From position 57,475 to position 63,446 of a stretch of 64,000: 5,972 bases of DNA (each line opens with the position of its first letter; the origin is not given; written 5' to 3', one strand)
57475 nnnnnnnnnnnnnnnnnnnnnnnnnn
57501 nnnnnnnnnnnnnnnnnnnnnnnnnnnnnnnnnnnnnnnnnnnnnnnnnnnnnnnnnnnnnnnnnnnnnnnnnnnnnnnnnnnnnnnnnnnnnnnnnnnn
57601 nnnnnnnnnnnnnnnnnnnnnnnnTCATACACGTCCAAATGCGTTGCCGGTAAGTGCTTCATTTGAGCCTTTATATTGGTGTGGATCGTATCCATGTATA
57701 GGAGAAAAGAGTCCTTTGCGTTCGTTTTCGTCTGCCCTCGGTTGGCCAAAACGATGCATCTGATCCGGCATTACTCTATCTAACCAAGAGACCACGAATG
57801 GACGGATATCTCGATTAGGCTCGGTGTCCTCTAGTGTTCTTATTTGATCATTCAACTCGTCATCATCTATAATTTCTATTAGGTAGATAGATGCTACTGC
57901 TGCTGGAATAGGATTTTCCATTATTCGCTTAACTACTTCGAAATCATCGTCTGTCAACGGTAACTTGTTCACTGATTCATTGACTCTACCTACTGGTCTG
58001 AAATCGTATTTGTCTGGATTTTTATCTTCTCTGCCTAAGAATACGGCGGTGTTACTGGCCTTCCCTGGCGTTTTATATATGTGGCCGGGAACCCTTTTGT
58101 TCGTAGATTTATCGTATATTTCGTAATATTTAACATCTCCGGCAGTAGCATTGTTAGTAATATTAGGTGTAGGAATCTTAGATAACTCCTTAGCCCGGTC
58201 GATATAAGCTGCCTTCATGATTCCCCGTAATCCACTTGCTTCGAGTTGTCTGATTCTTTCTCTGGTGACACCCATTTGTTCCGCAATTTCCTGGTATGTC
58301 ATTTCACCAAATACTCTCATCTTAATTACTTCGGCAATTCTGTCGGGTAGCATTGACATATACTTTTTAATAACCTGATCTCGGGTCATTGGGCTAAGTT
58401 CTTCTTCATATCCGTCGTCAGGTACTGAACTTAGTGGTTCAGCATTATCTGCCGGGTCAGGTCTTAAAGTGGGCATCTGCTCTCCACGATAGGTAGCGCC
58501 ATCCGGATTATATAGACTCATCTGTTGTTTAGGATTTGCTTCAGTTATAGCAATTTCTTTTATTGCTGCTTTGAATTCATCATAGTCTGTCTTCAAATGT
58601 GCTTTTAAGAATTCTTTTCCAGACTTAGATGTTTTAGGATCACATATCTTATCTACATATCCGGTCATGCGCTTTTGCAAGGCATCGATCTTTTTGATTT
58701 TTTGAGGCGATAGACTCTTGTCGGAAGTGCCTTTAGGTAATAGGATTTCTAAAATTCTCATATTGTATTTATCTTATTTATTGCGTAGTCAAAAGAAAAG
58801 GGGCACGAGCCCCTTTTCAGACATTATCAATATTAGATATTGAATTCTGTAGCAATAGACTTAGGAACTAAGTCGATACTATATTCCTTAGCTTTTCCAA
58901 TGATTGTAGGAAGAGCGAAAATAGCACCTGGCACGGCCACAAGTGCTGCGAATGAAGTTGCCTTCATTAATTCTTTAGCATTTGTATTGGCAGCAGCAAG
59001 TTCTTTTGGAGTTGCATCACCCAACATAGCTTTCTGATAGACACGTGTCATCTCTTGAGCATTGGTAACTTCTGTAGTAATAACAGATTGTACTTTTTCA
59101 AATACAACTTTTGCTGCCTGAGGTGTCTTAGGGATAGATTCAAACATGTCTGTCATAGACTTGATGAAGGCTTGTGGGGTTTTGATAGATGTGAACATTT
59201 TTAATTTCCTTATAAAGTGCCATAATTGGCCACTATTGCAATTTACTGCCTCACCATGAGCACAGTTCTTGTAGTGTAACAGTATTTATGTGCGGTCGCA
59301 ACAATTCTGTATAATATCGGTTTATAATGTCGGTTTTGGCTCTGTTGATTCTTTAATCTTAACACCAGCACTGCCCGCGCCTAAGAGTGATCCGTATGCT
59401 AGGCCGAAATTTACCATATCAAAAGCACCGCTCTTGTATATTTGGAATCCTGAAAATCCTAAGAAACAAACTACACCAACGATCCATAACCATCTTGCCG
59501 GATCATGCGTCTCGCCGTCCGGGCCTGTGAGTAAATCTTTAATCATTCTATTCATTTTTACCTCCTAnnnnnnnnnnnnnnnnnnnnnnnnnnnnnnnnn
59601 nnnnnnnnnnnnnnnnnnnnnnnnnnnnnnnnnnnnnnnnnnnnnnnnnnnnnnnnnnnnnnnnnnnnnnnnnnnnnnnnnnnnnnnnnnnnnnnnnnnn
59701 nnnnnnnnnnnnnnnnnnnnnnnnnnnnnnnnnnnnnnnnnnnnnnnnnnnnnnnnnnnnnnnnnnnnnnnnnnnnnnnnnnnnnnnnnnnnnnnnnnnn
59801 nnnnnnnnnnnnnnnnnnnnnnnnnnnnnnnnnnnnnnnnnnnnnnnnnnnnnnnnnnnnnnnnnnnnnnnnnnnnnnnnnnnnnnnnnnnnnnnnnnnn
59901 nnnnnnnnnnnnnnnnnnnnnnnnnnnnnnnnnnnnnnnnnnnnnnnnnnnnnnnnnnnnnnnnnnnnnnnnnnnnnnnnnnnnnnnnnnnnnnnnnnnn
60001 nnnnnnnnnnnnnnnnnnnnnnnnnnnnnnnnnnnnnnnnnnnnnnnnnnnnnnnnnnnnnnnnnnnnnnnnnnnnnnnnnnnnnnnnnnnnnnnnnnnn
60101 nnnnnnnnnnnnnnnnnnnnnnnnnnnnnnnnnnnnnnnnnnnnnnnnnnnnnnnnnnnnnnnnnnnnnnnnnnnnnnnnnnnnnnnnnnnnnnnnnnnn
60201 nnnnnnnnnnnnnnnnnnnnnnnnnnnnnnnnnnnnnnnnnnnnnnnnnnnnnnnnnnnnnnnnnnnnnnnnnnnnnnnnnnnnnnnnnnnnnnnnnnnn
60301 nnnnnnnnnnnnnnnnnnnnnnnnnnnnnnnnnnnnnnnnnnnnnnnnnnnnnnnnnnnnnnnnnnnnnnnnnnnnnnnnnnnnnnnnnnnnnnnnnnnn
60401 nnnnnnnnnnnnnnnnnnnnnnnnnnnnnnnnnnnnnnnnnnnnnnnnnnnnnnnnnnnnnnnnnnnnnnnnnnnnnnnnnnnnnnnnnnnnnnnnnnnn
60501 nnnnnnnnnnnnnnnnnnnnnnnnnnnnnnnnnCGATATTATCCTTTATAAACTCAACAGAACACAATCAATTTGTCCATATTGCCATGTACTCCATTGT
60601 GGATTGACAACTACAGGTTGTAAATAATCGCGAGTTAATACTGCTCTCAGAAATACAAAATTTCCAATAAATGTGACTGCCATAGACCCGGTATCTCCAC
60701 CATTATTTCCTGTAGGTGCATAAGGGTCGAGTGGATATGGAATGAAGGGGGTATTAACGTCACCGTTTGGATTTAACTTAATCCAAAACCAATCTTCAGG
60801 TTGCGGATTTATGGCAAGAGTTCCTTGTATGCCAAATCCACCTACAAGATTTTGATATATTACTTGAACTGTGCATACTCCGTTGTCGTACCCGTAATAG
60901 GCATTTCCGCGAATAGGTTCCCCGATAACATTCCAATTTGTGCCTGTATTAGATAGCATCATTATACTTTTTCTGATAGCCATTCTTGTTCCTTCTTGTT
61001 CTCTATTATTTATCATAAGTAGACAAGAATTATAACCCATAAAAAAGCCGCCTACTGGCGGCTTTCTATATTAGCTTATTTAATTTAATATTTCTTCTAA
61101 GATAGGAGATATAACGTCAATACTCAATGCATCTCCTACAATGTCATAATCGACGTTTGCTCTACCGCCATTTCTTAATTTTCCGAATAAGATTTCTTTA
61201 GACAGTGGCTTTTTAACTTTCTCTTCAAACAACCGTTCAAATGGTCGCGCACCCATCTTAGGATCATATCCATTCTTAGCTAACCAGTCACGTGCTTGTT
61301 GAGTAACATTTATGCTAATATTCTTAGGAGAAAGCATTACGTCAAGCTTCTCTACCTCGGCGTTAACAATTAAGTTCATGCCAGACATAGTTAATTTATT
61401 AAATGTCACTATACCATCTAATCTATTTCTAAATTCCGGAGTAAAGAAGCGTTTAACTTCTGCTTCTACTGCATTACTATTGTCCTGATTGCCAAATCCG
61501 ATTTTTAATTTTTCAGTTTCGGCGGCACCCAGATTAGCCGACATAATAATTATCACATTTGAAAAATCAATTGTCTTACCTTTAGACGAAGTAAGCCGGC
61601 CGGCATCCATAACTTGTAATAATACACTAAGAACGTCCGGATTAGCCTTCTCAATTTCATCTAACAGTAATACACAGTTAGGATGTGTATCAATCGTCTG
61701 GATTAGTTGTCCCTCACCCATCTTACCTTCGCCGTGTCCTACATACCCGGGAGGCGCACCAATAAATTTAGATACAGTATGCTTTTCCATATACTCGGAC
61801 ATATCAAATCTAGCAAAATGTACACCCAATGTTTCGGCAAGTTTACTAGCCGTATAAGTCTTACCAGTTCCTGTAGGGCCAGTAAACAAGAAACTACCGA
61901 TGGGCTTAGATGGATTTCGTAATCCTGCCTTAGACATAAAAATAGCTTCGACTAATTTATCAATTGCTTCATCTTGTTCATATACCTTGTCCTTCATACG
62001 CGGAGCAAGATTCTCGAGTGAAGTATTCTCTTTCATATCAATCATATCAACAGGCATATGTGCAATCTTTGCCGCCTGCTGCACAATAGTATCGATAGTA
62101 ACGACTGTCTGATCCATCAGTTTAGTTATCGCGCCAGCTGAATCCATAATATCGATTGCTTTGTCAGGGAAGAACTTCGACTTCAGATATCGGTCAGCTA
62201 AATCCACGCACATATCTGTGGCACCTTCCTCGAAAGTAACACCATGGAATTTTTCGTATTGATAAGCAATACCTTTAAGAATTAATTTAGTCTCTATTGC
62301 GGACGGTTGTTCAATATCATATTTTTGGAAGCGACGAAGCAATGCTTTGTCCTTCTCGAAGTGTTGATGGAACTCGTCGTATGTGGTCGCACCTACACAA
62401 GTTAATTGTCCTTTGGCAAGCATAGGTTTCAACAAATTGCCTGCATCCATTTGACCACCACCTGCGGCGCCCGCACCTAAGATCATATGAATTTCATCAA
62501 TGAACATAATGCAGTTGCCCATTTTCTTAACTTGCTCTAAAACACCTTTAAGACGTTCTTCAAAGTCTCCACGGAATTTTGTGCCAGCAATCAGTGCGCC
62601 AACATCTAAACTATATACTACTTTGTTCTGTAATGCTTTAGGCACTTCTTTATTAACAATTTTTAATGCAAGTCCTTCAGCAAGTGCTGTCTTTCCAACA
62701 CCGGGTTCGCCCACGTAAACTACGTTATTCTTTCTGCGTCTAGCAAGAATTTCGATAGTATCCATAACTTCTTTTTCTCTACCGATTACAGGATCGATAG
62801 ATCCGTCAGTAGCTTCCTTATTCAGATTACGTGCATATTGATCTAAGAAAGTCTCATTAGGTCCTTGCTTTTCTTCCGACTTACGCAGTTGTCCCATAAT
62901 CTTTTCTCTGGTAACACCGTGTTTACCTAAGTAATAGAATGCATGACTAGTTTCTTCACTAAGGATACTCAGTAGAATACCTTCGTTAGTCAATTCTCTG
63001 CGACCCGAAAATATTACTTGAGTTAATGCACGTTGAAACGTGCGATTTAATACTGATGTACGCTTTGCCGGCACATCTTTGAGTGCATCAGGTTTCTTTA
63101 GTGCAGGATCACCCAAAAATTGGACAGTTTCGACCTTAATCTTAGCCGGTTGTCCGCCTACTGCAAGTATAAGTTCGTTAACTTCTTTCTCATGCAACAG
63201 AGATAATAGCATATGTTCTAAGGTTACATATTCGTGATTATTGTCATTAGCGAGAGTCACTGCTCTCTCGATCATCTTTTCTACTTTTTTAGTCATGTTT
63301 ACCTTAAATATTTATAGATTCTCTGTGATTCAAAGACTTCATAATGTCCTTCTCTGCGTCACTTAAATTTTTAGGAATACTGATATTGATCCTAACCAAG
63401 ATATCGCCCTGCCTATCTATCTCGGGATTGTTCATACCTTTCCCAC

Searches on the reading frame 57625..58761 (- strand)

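Call 84: search_protein_families(library=phrogs, proteins=[window:57625-58761:-], max_evalue=0.00001)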
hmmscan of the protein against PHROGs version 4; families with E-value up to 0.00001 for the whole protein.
window:57625-58761:- (378 aa): 2 families
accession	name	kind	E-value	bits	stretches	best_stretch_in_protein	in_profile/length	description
phrog_351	-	transcription regulation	1.2e-10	41.7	1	128-180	666-721/928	RNA polymerase sigma factor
phrog_1740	-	transcription regulation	1.7e-06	27.8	1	112-173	145-204/567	RNA polymerase sigma factor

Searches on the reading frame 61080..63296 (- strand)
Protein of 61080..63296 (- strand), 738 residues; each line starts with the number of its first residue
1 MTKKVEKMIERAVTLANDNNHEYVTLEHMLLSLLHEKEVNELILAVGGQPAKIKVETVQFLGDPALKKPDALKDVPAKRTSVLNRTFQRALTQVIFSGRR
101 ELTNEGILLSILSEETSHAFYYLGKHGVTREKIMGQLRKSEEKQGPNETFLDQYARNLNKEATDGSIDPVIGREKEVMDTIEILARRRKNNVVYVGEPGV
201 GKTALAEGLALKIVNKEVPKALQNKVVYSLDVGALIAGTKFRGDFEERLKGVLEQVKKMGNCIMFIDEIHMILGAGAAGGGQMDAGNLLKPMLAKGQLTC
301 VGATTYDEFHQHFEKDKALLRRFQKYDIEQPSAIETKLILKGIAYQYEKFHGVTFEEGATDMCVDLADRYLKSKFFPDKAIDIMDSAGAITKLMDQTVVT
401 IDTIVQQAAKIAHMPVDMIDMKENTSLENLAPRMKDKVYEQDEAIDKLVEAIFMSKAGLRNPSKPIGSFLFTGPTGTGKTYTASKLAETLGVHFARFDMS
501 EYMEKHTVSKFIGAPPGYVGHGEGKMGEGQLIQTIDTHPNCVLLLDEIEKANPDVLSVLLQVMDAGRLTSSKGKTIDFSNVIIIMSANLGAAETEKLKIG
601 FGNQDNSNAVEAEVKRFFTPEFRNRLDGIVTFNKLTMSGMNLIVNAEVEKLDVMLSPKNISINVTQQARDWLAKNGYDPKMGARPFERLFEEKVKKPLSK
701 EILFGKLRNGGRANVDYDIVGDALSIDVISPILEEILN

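Call 84: search_protein_families(library=phrogs, proteins=[window:61080-63296:-], max_evalue=0.00001)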
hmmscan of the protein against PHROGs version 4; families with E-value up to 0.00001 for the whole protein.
window:61080-63296:- (738 aa): 17 families
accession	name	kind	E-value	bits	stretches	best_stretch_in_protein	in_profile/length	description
phrog_4871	-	other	8.2e-245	815.8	1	1-718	8-748/764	ATP-dependent protease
phrog_10401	-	other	6e-18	65.9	2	457-550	457-529/667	ATPase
phrog_3757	-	unknown function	1.3e-15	58.7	1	410-505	68-165/367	-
phrog_8638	-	unknown function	3.3e-15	56.7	2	192-285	308-387/568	-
phrog_249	-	moron, auxiliary metabolic gene and host takeover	4.6e-15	56.8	1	471-579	132-234/380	porphyrin biosynthesis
phrog_16448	-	other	2.8e-12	46.7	1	468-570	451-546/680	ATPase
phrog_168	-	DNA, RNA and nucleotide metabolism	1.2e-11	45.9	1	466-588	42-138/314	clamp loader of DNA polymerase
phrog_4339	-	unknown function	8.2e-11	42.7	0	470-504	55-89/552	-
phrog_3277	-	DNA, RNA and nucleotide metabolism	7.8e-09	36.6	0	184-269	5-87/168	DnaC-like helicase loader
phrog_5846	-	DNA, RNA and nucleotide metabolism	2.5e-08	34.6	0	167-368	15-189/380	clamp loader of DNA polymerase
phrog_15585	-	unknown function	4.2e-08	33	0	421-588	307-473/793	-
phrog_50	-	DNA, RNA and nucleotide metabolism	4.5e-08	33.6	0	154-236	359-409/570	DnaC-like helicase loader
phrog_19600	-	other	7.9e-08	32.5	0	170-225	64-117/447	ATPase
phrog_30773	-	unknown function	4.4e-07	29.6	0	188-293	195-291/666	-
phrog_170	-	other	8.6e-07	29.7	0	128-216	36-117/323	PhoH-like phosphate starvation-inducible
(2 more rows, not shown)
